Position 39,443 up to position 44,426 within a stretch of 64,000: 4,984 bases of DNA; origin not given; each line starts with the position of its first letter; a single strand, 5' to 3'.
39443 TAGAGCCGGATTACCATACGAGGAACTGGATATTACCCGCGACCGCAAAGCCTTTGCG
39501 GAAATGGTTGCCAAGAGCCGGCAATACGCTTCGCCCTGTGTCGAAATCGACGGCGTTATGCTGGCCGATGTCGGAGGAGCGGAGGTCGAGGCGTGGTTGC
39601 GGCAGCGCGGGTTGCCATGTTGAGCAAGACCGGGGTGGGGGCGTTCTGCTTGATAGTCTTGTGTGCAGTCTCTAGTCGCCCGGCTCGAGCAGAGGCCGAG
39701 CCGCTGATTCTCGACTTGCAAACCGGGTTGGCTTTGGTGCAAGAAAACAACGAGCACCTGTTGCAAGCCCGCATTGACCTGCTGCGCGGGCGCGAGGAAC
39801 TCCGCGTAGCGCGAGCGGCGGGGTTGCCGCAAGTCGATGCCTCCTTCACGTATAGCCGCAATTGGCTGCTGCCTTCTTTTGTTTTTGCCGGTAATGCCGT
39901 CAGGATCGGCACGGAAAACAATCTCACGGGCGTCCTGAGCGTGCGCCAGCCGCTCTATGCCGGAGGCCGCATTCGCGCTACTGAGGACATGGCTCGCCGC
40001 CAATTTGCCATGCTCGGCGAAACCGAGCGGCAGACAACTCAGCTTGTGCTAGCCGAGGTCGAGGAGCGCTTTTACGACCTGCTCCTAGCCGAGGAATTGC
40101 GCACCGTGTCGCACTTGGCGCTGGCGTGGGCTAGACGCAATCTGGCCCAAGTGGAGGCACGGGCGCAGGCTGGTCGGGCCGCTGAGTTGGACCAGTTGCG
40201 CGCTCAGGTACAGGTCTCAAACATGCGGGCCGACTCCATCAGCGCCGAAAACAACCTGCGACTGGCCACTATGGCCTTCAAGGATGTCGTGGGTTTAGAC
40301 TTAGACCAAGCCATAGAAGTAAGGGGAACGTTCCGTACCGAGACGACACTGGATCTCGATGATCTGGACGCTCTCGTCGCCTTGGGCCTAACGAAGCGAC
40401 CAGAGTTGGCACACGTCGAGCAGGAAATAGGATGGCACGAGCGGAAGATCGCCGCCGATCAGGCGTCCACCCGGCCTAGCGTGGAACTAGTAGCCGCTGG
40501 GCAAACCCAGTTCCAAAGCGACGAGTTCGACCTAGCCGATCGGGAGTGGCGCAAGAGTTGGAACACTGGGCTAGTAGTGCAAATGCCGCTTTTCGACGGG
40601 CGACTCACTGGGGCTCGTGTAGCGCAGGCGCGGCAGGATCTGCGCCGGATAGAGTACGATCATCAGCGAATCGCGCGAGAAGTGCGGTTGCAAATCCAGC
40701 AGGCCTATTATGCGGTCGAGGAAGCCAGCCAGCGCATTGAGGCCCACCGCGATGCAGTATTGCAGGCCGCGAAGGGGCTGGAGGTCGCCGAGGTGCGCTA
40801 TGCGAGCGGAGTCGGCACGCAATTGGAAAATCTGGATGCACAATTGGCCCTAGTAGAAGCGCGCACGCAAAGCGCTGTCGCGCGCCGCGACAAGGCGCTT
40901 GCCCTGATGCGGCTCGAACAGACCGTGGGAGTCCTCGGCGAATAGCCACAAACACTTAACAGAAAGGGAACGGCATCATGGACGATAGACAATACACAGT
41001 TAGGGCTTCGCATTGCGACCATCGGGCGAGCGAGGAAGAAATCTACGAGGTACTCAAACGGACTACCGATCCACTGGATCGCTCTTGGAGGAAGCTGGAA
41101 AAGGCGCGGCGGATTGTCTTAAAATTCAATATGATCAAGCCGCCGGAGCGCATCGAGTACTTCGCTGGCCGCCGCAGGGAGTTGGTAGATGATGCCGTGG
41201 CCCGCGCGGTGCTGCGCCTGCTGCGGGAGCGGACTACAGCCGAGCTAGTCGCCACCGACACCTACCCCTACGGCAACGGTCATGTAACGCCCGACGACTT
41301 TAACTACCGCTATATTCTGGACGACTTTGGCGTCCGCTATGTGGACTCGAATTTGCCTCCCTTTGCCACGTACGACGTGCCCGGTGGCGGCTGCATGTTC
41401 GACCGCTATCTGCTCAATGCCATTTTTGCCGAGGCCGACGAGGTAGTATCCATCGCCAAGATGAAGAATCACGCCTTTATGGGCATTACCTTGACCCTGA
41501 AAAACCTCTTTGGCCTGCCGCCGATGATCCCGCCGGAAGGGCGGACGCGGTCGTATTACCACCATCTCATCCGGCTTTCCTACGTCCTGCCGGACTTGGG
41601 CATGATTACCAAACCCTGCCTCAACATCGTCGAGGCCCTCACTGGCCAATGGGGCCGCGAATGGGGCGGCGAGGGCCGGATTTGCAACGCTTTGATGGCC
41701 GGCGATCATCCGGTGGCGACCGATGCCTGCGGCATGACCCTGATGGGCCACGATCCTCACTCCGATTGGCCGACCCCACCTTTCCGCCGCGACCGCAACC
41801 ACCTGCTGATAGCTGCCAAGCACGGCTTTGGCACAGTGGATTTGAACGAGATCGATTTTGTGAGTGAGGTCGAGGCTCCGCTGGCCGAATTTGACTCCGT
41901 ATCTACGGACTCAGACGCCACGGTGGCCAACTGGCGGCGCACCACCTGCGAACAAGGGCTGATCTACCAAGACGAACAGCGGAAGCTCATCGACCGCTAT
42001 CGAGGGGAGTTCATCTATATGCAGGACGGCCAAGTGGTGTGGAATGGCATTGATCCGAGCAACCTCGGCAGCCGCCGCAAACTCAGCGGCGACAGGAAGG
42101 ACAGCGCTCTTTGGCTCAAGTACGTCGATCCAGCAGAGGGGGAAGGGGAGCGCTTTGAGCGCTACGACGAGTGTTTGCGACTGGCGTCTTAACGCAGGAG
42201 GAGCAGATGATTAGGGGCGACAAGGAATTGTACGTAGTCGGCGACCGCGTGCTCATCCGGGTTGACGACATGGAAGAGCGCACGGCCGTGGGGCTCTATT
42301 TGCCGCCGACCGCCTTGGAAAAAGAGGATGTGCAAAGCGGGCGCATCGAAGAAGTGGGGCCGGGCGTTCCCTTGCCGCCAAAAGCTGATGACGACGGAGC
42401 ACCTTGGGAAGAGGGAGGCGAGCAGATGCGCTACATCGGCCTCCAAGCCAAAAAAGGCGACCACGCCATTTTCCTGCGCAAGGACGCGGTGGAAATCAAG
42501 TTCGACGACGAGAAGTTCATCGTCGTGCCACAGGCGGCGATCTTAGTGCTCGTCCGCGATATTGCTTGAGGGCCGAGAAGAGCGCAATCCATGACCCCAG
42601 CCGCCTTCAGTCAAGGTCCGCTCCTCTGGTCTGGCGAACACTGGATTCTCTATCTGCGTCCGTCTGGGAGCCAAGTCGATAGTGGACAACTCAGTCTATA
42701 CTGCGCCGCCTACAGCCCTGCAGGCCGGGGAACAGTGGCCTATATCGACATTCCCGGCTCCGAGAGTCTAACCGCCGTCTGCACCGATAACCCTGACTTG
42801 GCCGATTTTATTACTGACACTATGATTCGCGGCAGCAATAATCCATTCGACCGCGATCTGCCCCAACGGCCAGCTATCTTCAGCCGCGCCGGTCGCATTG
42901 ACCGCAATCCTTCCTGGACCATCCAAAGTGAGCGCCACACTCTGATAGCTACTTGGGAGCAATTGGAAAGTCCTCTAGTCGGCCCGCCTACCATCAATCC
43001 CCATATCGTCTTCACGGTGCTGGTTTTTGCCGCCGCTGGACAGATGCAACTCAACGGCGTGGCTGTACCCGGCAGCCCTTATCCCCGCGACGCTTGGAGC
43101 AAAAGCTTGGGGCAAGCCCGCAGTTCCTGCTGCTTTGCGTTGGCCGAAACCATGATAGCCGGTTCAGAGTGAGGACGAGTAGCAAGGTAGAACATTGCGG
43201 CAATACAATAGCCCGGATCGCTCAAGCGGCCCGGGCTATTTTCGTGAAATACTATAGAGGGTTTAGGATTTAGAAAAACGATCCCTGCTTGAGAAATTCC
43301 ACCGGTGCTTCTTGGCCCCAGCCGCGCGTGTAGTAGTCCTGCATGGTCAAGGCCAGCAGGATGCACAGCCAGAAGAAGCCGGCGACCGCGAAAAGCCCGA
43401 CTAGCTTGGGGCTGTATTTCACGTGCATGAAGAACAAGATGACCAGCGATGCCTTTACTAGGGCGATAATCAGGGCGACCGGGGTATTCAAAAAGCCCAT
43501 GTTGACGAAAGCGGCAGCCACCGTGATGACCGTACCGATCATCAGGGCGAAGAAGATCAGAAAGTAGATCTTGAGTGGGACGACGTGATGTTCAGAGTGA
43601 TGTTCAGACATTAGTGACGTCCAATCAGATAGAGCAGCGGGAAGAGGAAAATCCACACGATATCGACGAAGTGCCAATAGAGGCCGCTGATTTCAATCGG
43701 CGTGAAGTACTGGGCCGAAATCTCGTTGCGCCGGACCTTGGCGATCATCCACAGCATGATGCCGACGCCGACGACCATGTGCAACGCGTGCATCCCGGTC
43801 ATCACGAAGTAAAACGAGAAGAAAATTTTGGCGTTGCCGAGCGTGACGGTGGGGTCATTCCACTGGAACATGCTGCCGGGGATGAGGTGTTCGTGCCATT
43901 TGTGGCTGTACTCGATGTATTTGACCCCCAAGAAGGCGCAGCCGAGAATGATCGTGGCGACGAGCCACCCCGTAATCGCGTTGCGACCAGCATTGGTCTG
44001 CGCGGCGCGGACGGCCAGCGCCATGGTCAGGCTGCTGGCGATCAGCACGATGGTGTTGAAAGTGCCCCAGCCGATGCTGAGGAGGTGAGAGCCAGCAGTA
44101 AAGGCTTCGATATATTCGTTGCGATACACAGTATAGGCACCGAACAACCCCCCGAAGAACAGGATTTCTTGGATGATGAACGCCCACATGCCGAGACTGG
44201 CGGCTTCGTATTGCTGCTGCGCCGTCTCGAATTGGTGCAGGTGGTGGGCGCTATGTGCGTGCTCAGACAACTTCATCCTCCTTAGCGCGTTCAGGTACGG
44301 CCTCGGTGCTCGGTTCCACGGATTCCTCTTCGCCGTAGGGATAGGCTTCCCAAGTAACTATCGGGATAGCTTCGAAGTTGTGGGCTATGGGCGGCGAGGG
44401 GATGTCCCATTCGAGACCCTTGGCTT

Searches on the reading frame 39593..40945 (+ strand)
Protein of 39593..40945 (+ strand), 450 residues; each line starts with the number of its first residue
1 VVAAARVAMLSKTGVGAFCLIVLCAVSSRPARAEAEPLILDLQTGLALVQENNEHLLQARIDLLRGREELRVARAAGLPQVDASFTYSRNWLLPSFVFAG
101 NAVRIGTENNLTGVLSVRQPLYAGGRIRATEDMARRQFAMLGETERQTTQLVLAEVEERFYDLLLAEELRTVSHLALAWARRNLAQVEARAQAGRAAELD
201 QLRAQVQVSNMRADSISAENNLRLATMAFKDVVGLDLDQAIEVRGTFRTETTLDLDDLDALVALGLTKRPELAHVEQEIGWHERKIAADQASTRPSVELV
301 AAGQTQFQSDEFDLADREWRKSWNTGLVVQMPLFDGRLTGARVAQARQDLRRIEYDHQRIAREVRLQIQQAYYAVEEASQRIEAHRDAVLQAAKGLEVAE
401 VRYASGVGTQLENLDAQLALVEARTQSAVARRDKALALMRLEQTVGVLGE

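Call 49: search_protein_families(library=pfam, proteins=[window:39593-40945:+], max_evalue=0.00001)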
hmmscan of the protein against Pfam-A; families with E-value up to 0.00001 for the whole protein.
window:39593-40945:+ (450 aa): 1 family
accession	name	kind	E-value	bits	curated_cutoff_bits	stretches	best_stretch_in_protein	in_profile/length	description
PF02321.23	OEP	-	4.3e-50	170.6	22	2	42-232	1-185/187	Outer membrane efflux protein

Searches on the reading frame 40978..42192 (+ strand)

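Call 51: search_protein_families(library=pfam, proteins=[window:40978-42192:+], max_evalue=0.00001)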
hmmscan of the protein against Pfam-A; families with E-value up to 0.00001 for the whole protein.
window:40978-42192:+ (404 aa): 1 family
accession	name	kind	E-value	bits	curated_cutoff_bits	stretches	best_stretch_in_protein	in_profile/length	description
PF04015.17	DUF362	-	8.5e-22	78.6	24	1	69-253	17-199/200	Domain of unknown function (DUF362)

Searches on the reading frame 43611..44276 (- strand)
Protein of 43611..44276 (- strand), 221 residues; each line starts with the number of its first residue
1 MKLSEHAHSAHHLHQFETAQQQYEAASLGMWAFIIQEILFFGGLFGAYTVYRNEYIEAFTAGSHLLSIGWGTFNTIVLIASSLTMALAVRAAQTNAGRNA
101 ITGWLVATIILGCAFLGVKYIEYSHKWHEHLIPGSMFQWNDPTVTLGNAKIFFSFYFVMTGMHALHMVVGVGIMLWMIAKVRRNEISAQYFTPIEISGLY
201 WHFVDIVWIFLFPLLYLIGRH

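Call 77: search_protein_families(library=pfam, proteins=[window:43611-44276:-], max_evalue=0.0001)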
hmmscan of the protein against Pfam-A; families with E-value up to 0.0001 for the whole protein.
window:43611-44276:- (221 aa): 1 family
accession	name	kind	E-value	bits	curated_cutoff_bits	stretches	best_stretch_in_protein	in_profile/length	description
PF00510.24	COX3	-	1.7e-17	64.6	23.8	1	26-219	76-257/258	Cytochrome c oxidase subunit III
